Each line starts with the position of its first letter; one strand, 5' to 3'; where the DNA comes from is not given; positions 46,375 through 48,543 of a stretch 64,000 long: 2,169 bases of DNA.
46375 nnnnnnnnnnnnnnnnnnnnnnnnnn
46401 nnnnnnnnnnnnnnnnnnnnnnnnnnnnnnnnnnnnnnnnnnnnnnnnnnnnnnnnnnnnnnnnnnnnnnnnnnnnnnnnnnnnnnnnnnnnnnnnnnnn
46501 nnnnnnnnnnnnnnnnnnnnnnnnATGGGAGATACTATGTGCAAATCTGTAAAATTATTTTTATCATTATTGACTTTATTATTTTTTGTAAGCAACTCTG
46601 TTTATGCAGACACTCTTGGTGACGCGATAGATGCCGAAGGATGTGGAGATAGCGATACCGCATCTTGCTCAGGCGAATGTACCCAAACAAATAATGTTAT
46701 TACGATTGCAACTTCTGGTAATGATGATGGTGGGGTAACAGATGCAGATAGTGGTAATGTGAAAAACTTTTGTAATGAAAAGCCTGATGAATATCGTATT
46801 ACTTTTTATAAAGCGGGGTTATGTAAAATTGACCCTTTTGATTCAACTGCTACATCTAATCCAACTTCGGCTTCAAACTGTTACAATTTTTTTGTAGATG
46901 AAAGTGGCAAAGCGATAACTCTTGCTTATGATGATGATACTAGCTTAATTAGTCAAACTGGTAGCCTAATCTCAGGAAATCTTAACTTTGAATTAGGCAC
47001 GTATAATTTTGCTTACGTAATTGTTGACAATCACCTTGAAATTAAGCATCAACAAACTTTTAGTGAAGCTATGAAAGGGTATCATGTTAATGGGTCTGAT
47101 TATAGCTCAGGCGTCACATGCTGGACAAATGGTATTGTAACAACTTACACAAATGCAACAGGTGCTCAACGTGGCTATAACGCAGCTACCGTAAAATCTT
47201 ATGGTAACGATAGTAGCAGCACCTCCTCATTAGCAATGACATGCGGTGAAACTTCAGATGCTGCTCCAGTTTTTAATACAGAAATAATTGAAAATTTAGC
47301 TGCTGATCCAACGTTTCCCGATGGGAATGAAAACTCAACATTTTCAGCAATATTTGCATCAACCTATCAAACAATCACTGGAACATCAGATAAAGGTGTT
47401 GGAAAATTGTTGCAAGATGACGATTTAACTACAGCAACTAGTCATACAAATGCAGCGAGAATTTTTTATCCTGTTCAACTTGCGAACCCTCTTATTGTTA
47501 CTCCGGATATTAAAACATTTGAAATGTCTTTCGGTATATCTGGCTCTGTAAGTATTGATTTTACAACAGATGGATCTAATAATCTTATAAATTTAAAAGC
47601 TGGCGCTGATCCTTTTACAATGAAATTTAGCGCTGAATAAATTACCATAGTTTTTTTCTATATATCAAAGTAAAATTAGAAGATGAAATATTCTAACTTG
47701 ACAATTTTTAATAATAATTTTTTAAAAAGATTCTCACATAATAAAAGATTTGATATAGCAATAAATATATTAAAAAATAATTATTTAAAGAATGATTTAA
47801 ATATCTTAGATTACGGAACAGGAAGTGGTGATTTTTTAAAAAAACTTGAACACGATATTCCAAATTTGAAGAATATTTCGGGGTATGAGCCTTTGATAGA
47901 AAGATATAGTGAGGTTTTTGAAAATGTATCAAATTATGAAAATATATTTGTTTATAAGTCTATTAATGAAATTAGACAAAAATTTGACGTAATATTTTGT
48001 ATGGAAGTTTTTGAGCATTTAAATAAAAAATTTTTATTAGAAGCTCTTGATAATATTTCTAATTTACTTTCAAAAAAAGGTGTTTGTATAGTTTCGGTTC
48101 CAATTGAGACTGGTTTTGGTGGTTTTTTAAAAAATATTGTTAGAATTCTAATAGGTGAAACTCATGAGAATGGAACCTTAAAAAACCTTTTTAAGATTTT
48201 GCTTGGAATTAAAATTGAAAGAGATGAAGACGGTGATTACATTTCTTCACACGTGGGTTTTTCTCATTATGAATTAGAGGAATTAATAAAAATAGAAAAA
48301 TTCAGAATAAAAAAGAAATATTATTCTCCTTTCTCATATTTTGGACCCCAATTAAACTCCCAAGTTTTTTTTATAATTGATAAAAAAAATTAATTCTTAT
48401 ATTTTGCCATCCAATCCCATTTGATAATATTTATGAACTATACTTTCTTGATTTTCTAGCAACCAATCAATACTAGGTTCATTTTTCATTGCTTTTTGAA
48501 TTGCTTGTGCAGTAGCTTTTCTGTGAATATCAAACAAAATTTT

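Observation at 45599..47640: Stand-alone intimin/invasin-type beta-barrel gene translationally coupled to a separately exported Cys/Thr-rich protein: a possible split (two-polypeptide) type Ve-like surface system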

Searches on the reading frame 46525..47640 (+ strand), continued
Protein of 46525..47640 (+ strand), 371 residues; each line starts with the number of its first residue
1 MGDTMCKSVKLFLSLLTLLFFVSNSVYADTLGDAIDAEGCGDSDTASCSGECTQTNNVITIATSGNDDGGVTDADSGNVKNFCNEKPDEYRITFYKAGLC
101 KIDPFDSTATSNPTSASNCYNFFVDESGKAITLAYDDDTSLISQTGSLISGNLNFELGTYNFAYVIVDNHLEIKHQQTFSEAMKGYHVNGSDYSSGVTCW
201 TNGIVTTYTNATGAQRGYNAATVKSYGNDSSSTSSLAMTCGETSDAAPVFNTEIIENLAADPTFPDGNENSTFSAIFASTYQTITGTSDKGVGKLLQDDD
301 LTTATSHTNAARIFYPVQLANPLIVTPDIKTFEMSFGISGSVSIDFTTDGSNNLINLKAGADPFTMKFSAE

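Call 59: list_cluster_members(proteins=[P0177, P0183, P0210, P0214, P0221, P0228, P0245, P0270, P0281, P0307])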
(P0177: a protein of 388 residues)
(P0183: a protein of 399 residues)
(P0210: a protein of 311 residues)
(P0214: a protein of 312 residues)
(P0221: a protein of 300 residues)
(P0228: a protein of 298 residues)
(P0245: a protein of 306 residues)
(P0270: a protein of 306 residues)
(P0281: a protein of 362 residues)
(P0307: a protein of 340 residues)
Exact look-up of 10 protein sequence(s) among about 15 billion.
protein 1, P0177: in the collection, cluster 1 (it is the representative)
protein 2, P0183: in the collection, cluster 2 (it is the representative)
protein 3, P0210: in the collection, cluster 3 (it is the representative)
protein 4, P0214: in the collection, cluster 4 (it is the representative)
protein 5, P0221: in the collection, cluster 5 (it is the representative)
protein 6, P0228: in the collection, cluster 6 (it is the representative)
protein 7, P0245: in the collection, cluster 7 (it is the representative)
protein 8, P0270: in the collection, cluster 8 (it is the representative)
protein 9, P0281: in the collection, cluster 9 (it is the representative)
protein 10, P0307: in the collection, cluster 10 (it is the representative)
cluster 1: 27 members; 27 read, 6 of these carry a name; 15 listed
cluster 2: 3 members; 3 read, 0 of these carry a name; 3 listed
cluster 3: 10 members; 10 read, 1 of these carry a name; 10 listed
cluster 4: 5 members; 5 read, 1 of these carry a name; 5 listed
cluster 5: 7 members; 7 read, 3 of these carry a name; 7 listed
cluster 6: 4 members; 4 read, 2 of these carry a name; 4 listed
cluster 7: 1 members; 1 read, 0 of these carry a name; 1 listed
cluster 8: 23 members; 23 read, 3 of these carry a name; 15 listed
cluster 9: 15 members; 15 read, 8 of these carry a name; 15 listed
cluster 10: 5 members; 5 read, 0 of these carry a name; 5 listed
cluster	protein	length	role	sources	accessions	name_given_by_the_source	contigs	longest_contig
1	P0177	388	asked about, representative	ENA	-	-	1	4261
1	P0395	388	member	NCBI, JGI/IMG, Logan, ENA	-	hypothetical protein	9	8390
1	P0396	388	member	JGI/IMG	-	hypothetical protein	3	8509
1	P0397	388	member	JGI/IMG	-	hypothetical protein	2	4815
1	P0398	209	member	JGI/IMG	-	hypothetical protein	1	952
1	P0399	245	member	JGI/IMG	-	hypothetical protein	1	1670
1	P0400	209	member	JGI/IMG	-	hypothetical protein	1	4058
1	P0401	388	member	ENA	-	-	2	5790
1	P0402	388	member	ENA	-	-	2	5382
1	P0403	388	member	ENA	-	-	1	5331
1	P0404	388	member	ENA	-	-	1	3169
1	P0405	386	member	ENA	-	-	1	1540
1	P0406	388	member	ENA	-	-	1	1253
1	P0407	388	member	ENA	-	-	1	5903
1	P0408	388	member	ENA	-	-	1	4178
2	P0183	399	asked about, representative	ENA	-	-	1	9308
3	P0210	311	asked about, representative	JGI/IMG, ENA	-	-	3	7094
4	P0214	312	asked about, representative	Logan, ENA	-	-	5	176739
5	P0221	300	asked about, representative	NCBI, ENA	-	-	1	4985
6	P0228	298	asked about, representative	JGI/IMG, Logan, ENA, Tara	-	hypothetical protein | strand:+ start:1273 stop:2169 length:897 start_codon:yes stop_codon:yes gene_type:complete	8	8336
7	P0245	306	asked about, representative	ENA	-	-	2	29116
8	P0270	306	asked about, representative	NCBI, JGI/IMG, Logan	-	hypothetical protein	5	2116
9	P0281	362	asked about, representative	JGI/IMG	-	hypothetical protein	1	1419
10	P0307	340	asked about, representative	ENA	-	-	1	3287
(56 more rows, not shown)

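Call 61: search_solved_structures(query=A1, max_evalue=10)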
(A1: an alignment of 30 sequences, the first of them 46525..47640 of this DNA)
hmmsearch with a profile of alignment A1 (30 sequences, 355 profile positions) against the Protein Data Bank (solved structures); distinct sequences matched with E-value up to 10: 1.
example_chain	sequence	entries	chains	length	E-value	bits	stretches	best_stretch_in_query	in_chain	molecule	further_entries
2k3t_A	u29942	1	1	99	1.5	11.2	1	43-79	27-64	Filamin-A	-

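Call 63: fold_search(model_id=the predicted structure, library=pdb)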
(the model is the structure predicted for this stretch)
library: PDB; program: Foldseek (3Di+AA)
matches with E <= 10: 264; with E <= 0.001: 0
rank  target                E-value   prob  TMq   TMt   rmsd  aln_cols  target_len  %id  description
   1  7a94_B                1.0e-01  0.02  0.07  0.03  21.9       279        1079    9  SARS-CoV-2 Spike Glycoprotein with 1 ACE2 Bound (released 2020-09-16)
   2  7a94_A                1.1e-01  0.02  0.08  0.04  23.0       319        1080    8  SARS-CoV-2 Spike Glycoprotein with 1 ACE2 Bound (released 2020-09-16)
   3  7bno_B                1.6e-01  0.02  0.08  0.04  22.1       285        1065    9  Open conformation of D614G SARS-CoV-2 spike with 2 Erect RBDs (released 2021-02-03)
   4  8z4x_A                1.7e-01  0.02  0.07  0.03  23.1       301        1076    8  Cryo-EM structure of SARS-CoV-2 D614G S with two ACE2 receptors binding (RB2) in prefusion conformation (released 2025-02-05)
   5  4hj1_C                2.1e-01  0.01  0.09  0.08  32.5       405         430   10  Crystal structure of glycoprotein C from Rift Valley Fever Virus (glycosylated) (released 2013-01-16)
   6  7r19_B                2.6e-01  0.02  0.08  0.04  21.8       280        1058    9  Mink Variant SARS-CoV-2 Spike with 2 Erect RBDs (released 2022-03-09)
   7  7p7b_B                2.6e-01  0.02  0.08  0.04  22.0       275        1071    8  SARS-CoV-2 spike protein in complex with sybody no68 in a 1up/2down conformation (released 2021-08-04)
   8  7r4i_B                2.6e-01  0.02  0.07  0.04  22.2       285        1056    9  The SARS-CoV-2 spike in complex with the 2.15 neutralizing nanobody (released 2022-06-08)
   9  7n0g_A                3.1e-01  0.01  0.08  0.04  22.9       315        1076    8  CryoEm structure of SARS-CoV-2 spike protein (S-6P, 1-up) in complex with sybodies (Sb45) (released 2021-06-02)
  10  8z4x_B                3.1e-01  0.01  0.07  0.04  23.3       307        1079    7  Cryo-EM structure of SARS-CoV-2 D614G S with two ACE2 receptors binding (RB2) in prefusion conformation (released 2025-02-05)
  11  8cyc_A                3.2e-01  0.01  0.07  0.04  22.4       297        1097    8  SARS-CoV-2 Spike protein in complex with a pan-sarbecovirus nanobody 2-34 (released 2022-07-06)
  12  7a93_B                3.4e-01  0.02  0.08  0.04  24.5       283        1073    7  SARS-CoV-2 Spike Glycoprotein with 2 RBDs Erect (released 2020-09-16)
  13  9l3q_A                3.4e-01  0.01  0.07  0.04  23.1       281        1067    9  Cryo-EM structure of SARS-CoV-2 PT Spike Protein complex with a potent broad-spectrum macrocyclic peptide inhibitor 6L (released 2026-03-11)
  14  7r19_A                3.6e-01  0.01  0.08  0.04  22.9       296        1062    9  Mink Variant SARS-CoV-2 Spike with 2 Erect RBDs (released 2022-03-09)
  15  7tyz_A                3.8e-01  0.01  0.08  0.03  23.1       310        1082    8  Cryo-EM structure of SARS-CoV-2 spike in complex with FSR22, an anti-SARS-CoV-2 DARPin (released 2022-12-07)
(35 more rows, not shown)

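Call 64: search_protein_families(library=phrogs, proteins=[window:46537-47640:+, L001:6001-7164:+, L001:11060-11932:+], max_evalue=0.1)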
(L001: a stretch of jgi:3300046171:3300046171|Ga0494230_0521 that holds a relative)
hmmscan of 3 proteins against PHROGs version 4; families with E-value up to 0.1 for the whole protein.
window:46537-47640:+ (367 aa): 1 family
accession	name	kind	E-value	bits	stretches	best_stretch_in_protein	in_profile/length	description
phrog_4460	-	unknown function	0.013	16.2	1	173-209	16-52/68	-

L001:6001-7164:+ (387 aa): 1 family
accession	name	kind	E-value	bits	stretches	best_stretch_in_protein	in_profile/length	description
phrog_5025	-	unknown function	0.031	15.7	1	234-269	8-43/74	-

L001:11060-11932:+ (290 aa): 1 family
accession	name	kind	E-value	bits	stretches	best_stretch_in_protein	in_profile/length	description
phrog_10456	-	unknown function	0.039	15.2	1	28-53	10-35/69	-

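Call 71: find_encoding_contigs(protein=P0214, flank=4000, max_places=2)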
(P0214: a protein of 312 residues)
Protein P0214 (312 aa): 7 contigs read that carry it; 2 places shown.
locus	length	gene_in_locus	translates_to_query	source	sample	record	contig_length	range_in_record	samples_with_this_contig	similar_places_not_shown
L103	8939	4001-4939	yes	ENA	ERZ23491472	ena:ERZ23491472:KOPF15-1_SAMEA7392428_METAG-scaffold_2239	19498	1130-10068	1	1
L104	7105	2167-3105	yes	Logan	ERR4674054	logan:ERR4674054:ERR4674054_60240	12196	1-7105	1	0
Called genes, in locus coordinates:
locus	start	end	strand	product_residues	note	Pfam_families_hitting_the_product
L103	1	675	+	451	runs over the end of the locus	PF00270:DEAD, PF04851:ResIII, PF13245:AAA_19 (faint), PF00271:Helicase_C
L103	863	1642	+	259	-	PF27507:DjlA_TM (weak), PF04391:DUF533 (faint), PF05099:TerB, PF00226:DnaJ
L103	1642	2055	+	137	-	PF01230:HIT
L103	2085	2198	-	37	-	-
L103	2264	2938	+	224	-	PF01022:HTH_5, PF12840:HTH_20, PF13545:HTH_Crp_2 (faint), PF00581:Rhodanese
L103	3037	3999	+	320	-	PF11924:IAT_beta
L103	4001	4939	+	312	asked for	-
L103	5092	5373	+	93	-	PF06865:Ppnp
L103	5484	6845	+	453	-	PF02417:Chromate_transp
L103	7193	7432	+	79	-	-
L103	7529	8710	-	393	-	PF00999:Na_H_Exchanger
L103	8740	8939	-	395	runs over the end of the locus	PF13187:Fer4_9 (faint), PF12837:Fer4_6 (faint), PF12838:Fer4_7, PF13183:Fer4_8, PF13237:Fer4_10 (faint), PF13484:Fer4_16 (faint), PF13534:Fer4_17, PF02754:CCG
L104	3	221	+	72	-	?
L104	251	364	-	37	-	-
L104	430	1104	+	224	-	PF01022:HTH_5, PF12840:HTH_20, PF13545:HTH_Crp_2 (faint), PF00581:Rhodanese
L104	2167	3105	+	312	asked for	-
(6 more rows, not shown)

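Call 72: find_encoding_contigs(protein=P0281, flank=4000, max_places=2)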
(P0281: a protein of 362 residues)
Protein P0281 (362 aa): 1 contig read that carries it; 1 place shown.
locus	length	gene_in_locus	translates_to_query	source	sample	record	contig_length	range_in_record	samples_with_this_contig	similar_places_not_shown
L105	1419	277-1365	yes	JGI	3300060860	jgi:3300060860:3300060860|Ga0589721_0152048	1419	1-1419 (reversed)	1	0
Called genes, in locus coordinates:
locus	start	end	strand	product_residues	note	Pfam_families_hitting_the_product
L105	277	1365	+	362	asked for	-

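Call 73: find_encoding_contigs(protein=P0245, flank=3500, max_places=1)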
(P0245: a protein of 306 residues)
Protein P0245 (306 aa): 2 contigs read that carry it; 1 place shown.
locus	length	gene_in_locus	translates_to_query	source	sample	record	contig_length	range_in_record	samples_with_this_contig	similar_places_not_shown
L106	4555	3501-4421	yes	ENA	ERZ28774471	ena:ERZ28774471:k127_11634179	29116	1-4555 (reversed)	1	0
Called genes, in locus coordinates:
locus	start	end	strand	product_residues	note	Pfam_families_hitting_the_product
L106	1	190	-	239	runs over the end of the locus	PF00329:Complex1_30kDa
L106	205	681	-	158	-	PF01058:Oxidored_q6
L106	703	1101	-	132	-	PF00507:Oxidored_q4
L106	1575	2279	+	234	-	-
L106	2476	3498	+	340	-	PF11924:IAT_beta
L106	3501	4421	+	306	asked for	-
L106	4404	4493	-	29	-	-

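Call 74: find_encoding_contigs(protein=P0307, flank=3500, max_places=1)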
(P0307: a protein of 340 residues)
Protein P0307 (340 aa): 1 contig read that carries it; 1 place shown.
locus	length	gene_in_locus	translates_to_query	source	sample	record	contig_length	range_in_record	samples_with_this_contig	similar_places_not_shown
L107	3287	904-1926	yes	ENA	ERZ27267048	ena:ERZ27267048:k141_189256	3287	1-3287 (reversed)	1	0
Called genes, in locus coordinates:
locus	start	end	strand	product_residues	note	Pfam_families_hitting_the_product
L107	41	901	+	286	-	PF11924:IAT_beta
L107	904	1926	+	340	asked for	-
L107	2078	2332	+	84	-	PF00462:Glutaredoxin, PF04908:SH3BGR (weak)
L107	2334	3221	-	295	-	-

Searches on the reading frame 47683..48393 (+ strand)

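Call 3: search_protein_families(library=pfam, proteins=[window:47683-48393:+], max_evalue=1)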
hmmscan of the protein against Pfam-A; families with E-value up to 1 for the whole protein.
window:47683-48393:+ (236 aa): 8 families
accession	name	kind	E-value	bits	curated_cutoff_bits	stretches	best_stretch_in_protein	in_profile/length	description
PF13489.12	Methyltransf_23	-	1.5e-12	48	27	1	34-140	19-119/164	Methyltransferase domain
PF08242.18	Methyltransf_12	-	5.3e-07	30.7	30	1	42-134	1-97/98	Methyltransferase domain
PF13847.12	Methyltransf_31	-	8.4e-07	29.2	27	1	36-139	2-111/145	Methyltransferase domain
PF13649.12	Methyltransf_25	-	2.6e-06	28.5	27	1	41-133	1-97/97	Methyltransferase domain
PF08241.18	Methyltransf_11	-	6.1e-06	27.2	21.2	1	42-137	1-95/95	Methyltransferase domain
PF05401.17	NodS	-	0.0099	16.2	24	1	41-138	47-145/201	Nodulation protein S (NodS)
PF01739.24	CheR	-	0.015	15.1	27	1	95-137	131-173/195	CheR methyltransferase, SAM binding domain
PF02353.26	CMAS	-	0.06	13.1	27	1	35-137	60-164/273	Mycolic acid cyclopropane synthetase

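Call 4: search_protein_families(library=ncbifam, proteins=[window:47683-48393:+], max_evalue=1)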
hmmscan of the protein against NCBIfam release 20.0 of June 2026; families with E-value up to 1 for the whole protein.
window:47683-48393:+ (236 aa): 13 families
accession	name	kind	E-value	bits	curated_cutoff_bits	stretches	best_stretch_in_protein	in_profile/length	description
TIGR01983.1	UbiG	equivalog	3.2e-07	29.9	102.95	1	34-139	46-153/228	bifunctional 2-polyprenyl-6-hydroxyphenol methylase/3-demethylubiquinol 3-O-methyltransferase UbiG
TIGR02021.1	BchM-ChlM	equivalog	3.6e-06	26.5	158.9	1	20-152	38-168/218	magnesium protoporphyrin IX methyltransferase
NF011650.0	PRK15068.1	equivalog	2.9e-05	23.1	209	1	38-137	123-225/324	tRNA 5-methoxyuridine(34)/uridine 5-oxyacetic acid(34) synthase CmoB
TIGR02072.1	BioC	equivalog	0.0007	19.5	184.95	1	28-145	25-140/244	malonyl-ACP O-methyltransferase BioC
NF043040.1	corrin_prot_MT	hypoth_equivalog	0.0011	18.5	180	1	32-138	36-148/216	corrinoid protein-associated methyltransferase CpaM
TIGR00452.1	TIGR00452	equivalog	0.0035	16.2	275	1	38-137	118-219/316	tRNA 5-methoxyuridine(34)/uridine 5-oxyacetic acid(34) synthase CmoB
TIGR04096.1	dnd_rel_methyl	subfamily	0.0085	14.9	150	1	29-58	21-50/478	DNA phosphorothioation-associated putative methyltransferase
TIGR04290.1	meth_Rta_06860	hypoth_equivalog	0.011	15.1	300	1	84-132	100-145/226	TIGR04290 family methyltransferase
NF008992.0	PRK12335.1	equivalog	0.014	14.5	303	1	28-143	113-229/289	SAM-dependent methyltransferase TehB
NF053839.1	CPFASynBruc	equivalog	0.023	13.7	600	1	89-137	228-276/410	cyclopropane fatty acid synthase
NF004851.0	PRK06202.1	equivalog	0.026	13.9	243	1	92-132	121-160/237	hypothetical protein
NF008686.0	PRK11705.1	equivalog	0.048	12.7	400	1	34-137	164-265/383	cyclopropane fatty acyl phospholipid synthase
NF041650.1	nod_mtase_NodS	equivalog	0.066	12.9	300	1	40-136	41-138/190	nodulation methyltransferase NodS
